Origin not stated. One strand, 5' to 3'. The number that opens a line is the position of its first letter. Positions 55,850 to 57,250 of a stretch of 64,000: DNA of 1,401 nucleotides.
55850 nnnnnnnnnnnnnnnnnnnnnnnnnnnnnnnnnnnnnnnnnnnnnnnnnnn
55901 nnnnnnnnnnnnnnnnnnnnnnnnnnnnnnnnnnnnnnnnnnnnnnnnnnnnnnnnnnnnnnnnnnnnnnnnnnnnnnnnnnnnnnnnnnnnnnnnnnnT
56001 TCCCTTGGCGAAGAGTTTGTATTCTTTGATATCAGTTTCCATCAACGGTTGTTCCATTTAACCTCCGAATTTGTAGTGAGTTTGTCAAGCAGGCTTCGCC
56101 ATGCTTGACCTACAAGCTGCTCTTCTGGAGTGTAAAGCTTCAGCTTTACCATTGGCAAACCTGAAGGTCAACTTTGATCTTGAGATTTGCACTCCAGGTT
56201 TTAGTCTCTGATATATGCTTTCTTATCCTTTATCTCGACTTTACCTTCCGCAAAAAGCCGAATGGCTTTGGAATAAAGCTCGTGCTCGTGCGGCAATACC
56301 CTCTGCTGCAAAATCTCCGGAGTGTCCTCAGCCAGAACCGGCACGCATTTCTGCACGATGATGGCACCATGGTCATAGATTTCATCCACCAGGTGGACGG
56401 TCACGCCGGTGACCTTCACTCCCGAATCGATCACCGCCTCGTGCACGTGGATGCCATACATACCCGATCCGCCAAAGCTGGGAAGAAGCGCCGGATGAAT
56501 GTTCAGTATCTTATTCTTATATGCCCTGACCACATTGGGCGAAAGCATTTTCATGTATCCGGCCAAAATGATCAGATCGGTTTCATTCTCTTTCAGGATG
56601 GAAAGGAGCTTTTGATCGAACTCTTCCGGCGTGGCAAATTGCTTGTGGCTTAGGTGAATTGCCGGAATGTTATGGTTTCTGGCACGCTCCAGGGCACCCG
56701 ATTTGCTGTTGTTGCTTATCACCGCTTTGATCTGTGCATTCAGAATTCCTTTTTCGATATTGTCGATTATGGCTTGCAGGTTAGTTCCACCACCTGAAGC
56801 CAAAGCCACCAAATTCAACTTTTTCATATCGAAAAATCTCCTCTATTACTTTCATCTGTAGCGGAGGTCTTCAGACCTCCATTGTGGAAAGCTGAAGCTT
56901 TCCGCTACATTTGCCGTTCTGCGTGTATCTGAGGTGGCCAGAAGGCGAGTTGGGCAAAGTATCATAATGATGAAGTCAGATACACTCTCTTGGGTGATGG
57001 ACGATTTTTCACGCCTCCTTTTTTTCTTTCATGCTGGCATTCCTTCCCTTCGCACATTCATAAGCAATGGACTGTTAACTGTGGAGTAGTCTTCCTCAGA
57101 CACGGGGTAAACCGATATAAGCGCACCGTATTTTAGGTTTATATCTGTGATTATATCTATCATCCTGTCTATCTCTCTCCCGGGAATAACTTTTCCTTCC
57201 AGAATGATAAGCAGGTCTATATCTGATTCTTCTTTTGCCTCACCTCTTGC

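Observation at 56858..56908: Two copies of a ~52-nt three-stem element (outer stem enclosing two hairpins) with covariation in the second hairpin (56858..56908 and 63091..63144)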

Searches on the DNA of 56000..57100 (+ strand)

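Call 21: search_rna_families(source=window, start=56000, end=57100, threshold=evalue, max_evalue=10, show_alignments=3)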
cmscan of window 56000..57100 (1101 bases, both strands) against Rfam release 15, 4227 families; matches with E-value up to 10: 3.
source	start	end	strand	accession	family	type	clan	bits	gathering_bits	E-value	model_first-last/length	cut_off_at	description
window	56584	56600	-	RF03111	Zeta-pan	Gene; sRNA;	-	18.9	56.7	1.4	1-50/50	no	Zeta-pan RNA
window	56854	56961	-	RF00409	SNORA7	Gene; snRNA; snoRNA; HACA-box;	CL00025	14.9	100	3.3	1-140/140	no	Small nucleolar RNA SNORA7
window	56054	56093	-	RF02757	Erse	Gene; sRNA;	-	10.1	138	3.8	1-252/252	no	Erse small RNA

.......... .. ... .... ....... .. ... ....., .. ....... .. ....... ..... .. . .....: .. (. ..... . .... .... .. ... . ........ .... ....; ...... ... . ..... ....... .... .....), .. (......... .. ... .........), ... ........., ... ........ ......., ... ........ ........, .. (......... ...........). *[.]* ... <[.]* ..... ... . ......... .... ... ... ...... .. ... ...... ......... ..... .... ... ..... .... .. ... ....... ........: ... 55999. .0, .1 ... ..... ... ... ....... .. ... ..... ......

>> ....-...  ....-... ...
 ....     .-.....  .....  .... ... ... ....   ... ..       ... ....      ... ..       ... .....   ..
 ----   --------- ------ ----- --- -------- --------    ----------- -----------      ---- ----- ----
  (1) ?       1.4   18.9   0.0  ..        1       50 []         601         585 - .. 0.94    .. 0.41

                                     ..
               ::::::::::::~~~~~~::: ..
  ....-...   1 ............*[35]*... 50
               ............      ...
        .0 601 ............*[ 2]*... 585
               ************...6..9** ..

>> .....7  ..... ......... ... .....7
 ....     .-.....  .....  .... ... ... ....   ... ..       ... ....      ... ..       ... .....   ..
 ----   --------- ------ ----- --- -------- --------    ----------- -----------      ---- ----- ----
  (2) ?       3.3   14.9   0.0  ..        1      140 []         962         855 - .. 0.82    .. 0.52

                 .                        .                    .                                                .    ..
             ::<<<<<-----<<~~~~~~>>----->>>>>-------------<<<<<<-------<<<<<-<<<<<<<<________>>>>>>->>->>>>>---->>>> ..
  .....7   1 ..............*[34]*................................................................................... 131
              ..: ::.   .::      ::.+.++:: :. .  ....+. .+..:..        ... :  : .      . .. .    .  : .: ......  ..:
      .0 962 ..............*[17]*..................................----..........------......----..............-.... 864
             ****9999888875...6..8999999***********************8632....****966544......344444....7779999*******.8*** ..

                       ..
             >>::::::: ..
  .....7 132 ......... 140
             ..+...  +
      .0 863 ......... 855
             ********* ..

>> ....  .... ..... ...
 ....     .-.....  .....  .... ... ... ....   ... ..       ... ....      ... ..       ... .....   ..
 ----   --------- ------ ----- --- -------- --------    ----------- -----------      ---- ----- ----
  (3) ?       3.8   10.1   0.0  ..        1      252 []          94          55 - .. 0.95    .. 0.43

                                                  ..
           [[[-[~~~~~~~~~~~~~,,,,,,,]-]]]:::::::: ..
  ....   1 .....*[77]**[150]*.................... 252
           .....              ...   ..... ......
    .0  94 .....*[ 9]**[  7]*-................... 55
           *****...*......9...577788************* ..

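Call 25: build_rna_model(alignment_id=A2, structure=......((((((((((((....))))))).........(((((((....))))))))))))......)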
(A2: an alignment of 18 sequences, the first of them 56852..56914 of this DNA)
Model R1 built from alignment A2 (18 sequences, 67 columns); structure: as given.
model positions 63; base pairs 19; branch points 1; effective number of sequences 3.43; information 0.889 bits per position. Calibrated on 0.2 Mb of random sequence (short: E-values are rough).
structure used (alignment columns):
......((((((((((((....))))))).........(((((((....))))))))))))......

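Call 26: search_with_rna_model(model_id=R1, sources=[window, L001, L003, L004, L006, L008, L011, L014, L017, L021, L024, L033, L034, L038, L040, L042, L047], max_evalue=10)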
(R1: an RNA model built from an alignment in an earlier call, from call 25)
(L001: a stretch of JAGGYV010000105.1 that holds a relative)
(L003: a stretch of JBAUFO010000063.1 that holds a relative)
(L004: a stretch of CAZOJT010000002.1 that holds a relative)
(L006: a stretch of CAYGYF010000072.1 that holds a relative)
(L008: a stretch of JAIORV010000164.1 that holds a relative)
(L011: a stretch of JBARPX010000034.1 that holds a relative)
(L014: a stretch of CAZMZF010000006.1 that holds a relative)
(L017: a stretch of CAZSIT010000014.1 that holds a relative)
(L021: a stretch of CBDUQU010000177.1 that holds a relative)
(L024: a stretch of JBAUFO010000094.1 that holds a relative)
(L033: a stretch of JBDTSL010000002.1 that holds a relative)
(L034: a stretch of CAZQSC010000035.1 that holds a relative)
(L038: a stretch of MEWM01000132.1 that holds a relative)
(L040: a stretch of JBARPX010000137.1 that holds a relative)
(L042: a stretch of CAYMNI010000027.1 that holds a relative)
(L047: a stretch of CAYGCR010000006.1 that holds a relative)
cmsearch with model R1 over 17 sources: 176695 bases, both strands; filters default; matches with E-value up to 10: 48.
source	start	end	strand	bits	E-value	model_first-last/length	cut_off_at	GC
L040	2236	2298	+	84.9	1e-23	1-63/63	no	0.51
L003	1510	1572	-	83.5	2.8e-23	1-63/63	no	0.54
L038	4629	4691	-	82.1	7.7e-23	1-63/63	no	0.48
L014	1300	1362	-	81.4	1.3e-22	1-63/63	no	0.51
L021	4885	4947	+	79.5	5e-22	1-63/63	no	0.52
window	56852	56914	+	79.1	6.6e-22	1-63/63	no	0.49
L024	498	560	-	78.2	1.3e-21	1-63/63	no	0.56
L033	3417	3480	-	78.1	1.4e-21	1-63/63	no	0.48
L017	4806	4868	+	77.1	2.8e-21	1-63/63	no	0.57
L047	2814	2879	+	75.5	8.9e-21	1-63/63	no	0.44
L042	7622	7688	-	73.4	4e-20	1-63/63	no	0.48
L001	4576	4641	-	73.1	5.1e-20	1-63/63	no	0.52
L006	5782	5847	-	71.3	1.9e-19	1-63/63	no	0.62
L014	1300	1362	+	67.7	2.5e-18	1-63/63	no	0.51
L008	7642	7707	+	65.9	9e-18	1-63/63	no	0.53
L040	2236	2298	-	64.4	2.7e-17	1-63/63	no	0.51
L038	4629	4691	+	64.2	3.1e-17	1-63/63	no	0.48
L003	1510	1572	+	63.5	5.2e-17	1-63/63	no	0.54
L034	1673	1737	-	62.8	8.8e-17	1-63/63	no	0.48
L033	3417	3480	+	60.6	4.1e-16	1-63/63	no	0.48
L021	4885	4947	-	59.7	7.9e-16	1-63/63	no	0.52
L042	7622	7688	+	59.3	1e-15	1-63/63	no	0.48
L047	2814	2879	-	58.8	1.5e-15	1-63/63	no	0.44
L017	4806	4868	-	58.1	2.6e-15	1-63/63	no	0.57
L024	498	560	+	57.1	5.3e-15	1-63/63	no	0.56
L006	5782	5847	+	53.5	7.1e-14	1-63/63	no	0.62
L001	4576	4641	+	53.5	7.1e-14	1-63/63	no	0.52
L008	7642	7707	-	50.1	8.2e-13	1-63/63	no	0.53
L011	6584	6643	+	48.7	2.2e-12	1-63/63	no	0.67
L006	3219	3338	-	48.1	3.3e-12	1-63/63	no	0.67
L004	5192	5251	+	44.7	4e-11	1-63/63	no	0.63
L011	4940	4999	+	43.6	8.5e-11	1-63/63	no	0.67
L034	1673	1737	+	41.9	3e-10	1-63/63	no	0.48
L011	6584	6643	-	40.1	1.1e-09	1-63/63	no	0.67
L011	4940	4999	-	38.6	3.2e-09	1-63/63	no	0.67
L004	5192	5251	-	35.7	2.6e-08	1-63/63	no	0.63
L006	3270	3338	+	34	9.1e-08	1-63/63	no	0.67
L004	6122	6176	-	26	2.7e-05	1-63/63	no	0.62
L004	6122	6176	+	25.1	5.5e-05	1-63/63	no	0.62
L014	4946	5048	+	17.9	0.01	1-63/63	no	0.39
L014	4946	5048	-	15.9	0.041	1-63/63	no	0.39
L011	4310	4384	-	14.9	0.083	1-63/63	no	0.55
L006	3589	3629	+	13.7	0.2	1-63/63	no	0.49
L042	3820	3839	-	9.7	3.5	33-52/63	no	0.55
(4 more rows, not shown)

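Call 32: search_with_rna_model(model_id=R1, source=window, filters=off, max_evalue=10)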
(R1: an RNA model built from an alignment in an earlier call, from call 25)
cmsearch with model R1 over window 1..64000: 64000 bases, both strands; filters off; matches with E-value up to 10: 14.
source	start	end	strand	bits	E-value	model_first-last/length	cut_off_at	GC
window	56852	56914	+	79.1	2.4e-22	1-63/63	no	0.49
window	56852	56914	-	65.8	3.5e-18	1-63/63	no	0.49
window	63088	63147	+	44.6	1.5e-11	1-63/63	no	0.6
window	56121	56201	-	32.4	1e-07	1-63/63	no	0.42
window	63088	63147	-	29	1.2e-06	1-63/63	no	0.6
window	56121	56201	+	26.8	5.6e-06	1-63/63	no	0.42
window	53300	53368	+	12.4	0.19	1-63/63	no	0.46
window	27066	27089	+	9.4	1.6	1-63/63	no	0.21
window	21528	21592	-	9.4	1.6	1-63/63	no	0.45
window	22718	22779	+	8.2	3.7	1-63/63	no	0.5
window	12254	12263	+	8.1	4.2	39-48/63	no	0.7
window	34687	34732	-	7.7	5.3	1-63/63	no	0.59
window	16391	16425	-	7.4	6.9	1-63/63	no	0.51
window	32552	32604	-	7.1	8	1-63/63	no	0.45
